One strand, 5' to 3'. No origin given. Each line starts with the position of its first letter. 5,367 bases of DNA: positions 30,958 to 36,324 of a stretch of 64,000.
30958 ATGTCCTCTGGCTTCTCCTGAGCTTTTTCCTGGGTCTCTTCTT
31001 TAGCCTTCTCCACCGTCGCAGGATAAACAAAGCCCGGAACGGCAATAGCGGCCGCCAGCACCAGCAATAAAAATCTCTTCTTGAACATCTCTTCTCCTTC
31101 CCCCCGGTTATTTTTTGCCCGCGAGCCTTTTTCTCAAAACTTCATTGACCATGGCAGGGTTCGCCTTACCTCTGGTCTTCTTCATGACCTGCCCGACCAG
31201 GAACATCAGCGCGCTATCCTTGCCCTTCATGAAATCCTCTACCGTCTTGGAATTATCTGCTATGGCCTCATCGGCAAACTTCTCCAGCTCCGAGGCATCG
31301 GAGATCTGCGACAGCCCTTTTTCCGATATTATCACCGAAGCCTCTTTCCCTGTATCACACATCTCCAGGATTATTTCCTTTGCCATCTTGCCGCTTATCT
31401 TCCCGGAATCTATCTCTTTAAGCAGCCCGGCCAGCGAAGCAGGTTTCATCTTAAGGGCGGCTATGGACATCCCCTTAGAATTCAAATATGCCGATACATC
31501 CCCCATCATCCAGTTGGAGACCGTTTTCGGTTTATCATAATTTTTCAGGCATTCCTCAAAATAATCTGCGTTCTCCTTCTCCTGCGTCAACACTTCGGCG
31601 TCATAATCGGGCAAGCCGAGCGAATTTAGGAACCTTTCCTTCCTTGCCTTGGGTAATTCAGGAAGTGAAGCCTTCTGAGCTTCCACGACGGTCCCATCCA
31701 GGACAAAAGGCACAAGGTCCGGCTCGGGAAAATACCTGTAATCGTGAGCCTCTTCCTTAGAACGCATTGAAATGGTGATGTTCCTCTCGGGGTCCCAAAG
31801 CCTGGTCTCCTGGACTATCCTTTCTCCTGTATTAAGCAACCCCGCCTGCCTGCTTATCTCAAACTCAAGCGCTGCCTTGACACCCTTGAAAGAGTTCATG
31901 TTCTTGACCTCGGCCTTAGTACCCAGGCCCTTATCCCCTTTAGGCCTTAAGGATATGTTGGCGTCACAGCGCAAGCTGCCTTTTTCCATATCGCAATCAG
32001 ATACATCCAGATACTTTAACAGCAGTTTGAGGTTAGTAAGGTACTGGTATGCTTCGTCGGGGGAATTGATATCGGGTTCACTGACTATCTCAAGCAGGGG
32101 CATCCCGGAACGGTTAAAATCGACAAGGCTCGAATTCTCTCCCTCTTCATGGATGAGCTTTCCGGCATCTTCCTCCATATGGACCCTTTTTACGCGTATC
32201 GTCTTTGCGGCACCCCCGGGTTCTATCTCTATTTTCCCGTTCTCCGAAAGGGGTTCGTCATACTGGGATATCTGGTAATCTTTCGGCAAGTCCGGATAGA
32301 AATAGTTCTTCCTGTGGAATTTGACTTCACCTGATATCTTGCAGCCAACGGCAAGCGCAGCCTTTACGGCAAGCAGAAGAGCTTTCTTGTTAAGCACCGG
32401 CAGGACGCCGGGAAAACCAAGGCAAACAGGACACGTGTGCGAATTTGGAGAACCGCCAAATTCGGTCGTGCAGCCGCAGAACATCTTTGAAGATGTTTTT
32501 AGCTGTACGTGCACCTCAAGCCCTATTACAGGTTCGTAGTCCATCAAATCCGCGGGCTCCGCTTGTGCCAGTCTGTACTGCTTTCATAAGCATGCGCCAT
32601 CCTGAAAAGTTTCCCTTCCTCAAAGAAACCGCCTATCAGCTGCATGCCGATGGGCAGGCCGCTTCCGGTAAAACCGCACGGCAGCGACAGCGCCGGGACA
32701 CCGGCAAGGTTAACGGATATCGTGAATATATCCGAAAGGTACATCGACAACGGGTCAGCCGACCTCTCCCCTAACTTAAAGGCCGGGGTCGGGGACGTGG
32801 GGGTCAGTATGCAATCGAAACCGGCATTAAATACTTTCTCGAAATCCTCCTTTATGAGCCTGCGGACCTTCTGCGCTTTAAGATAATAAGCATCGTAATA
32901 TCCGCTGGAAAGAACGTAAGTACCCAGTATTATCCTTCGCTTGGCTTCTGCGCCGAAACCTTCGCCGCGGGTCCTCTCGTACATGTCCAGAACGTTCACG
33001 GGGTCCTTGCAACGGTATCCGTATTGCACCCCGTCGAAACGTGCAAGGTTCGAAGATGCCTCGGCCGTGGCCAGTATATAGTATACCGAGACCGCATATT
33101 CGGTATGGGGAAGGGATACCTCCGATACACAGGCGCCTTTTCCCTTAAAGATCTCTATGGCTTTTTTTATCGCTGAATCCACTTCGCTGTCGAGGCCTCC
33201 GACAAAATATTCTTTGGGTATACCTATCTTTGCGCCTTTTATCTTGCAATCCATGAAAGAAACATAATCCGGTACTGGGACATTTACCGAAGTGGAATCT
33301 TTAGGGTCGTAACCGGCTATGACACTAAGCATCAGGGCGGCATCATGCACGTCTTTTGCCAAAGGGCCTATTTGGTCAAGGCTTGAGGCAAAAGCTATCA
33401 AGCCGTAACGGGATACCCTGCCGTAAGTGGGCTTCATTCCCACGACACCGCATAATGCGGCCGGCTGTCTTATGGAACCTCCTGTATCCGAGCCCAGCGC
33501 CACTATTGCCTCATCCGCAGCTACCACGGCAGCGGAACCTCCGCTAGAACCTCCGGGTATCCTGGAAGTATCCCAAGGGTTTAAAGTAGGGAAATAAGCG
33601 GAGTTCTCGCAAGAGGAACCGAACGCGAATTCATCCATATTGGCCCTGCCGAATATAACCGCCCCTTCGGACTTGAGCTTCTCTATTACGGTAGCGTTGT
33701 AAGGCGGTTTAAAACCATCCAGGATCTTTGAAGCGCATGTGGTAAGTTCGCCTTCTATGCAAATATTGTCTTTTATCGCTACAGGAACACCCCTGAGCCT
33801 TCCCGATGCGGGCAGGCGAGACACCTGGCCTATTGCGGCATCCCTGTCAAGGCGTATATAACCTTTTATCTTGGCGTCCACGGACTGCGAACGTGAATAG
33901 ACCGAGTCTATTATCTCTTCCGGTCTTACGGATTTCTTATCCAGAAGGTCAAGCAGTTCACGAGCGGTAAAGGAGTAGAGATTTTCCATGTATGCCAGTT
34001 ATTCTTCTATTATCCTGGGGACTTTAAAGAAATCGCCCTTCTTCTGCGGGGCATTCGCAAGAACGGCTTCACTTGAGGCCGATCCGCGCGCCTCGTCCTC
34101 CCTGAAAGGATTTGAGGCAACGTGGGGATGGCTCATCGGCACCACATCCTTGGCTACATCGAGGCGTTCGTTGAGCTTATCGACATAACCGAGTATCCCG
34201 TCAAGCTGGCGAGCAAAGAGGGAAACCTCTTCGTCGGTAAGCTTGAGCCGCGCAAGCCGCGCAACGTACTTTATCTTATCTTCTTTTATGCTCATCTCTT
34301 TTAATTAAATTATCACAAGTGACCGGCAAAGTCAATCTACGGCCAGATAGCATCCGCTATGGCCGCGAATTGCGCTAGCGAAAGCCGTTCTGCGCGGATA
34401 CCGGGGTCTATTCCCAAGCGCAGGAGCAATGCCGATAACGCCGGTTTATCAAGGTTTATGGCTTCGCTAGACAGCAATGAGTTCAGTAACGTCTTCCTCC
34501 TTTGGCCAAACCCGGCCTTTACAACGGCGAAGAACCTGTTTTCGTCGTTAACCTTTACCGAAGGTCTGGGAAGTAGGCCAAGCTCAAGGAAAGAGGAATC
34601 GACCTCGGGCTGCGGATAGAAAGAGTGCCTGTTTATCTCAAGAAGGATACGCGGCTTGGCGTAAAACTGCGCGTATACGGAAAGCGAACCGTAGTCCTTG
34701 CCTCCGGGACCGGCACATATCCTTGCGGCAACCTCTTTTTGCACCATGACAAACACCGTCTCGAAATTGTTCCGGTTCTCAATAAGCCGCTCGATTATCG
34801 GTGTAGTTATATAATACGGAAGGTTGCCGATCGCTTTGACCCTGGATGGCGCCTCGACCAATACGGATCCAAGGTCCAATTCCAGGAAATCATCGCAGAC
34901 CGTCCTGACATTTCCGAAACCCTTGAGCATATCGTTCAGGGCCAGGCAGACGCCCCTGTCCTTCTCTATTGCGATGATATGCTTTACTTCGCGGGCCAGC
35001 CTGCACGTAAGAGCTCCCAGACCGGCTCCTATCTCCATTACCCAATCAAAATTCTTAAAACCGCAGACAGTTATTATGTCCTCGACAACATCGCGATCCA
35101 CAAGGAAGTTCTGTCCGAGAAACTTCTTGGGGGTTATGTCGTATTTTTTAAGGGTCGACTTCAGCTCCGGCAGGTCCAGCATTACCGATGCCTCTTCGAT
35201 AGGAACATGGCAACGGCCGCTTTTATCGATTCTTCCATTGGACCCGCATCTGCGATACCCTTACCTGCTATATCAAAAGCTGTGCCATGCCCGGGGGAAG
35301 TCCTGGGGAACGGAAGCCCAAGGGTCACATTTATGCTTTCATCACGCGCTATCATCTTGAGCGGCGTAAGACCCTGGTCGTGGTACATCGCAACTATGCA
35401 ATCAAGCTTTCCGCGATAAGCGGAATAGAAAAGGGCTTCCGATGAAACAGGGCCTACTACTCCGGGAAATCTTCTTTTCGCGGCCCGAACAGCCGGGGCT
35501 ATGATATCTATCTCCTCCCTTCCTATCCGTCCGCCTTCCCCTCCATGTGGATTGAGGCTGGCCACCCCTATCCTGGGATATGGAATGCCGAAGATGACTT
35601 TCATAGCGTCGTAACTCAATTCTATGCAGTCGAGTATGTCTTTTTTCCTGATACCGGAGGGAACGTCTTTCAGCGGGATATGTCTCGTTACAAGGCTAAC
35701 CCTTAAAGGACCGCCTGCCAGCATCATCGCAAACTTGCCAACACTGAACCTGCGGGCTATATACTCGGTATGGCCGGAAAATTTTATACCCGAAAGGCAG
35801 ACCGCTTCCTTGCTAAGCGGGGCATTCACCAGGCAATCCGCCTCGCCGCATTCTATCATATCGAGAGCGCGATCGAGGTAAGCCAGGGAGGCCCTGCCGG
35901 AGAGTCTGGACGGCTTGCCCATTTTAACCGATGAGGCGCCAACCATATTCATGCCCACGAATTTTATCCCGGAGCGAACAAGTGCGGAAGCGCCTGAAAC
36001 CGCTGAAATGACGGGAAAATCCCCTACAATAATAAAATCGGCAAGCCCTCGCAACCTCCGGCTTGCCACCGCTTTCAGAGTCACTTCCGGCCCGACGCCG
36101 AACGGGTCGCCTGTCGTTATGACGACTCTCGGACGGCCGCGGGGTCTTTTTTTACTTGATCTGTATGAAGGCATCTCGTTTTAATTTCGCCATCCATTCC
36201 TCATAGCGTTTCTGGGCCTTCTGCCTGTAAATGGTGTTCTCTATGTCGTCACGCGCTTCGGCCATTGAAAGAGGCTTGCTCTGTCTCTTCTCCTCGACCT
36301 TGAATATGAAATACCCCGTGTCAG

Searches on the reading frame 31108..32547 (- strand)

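Call 76: search_protein_families(library=pfam, proteins=[window:31108-32547:-], max_evalue=0.0001)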
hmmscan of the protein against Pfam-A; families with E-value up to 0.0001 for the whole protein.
window:31108-32547:- (479 aa): 2 families
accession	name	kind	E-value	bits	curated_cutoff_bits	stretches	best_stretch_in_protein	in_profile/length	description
PF02934.20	GatB_N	-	4.5e-122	407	23.4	1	7-288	2-276/277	GatB/GatE catalytic domain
PF02637.23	GatB_Yqey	-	1.3e-54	184.6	27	1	328-475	1-148/148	GatB domain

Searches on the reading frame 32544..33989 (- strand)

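Call 76: search_protein_families(library=pfam, proteins=[window:32544-33989:-], max_evalue=0.0001)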
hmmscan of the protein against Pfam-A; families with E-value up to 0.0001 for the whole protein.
window:32544-33989:- (481 aa): 1 family
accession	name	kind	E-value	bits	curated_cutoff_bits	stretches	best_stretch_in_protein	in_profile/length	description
PF01425.27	Amidase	-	4.9e-152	507.5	27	1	25-461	1-444/445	Amidase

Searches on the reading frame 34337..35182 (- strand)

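Call 92: search_protein_families(library=pfam, proteins=[window:34337-35182:-], max_evalue=0.001)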
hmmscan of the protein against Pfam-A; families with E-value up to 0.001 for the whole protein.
window:34337-35182:- (281 aa): 1 family
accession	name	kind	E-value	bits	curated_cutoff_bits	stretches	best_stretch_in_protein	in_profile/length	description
PF00398.26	RrnaAD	-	1.2e-51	175.7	24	1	19-277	5-259/263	Ribosomal RNA adenine dimethylase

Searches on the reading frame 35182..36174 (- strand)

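Call 92: search_protein_families(library=pfam, proteins=[window:35182-36174:-], max_evalue=0.001)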
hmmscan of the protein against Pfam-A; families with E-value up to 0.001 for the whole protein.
window:35182-36174:- (330 aa): 1 family
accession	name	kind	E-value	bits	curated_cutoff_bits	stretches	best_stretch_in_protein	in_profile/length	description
PF04166.17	PdxA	-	2.6e-91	306.4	27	1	79-320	46-286/286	Pyridoxal phosphate biosynthetic protein PdxA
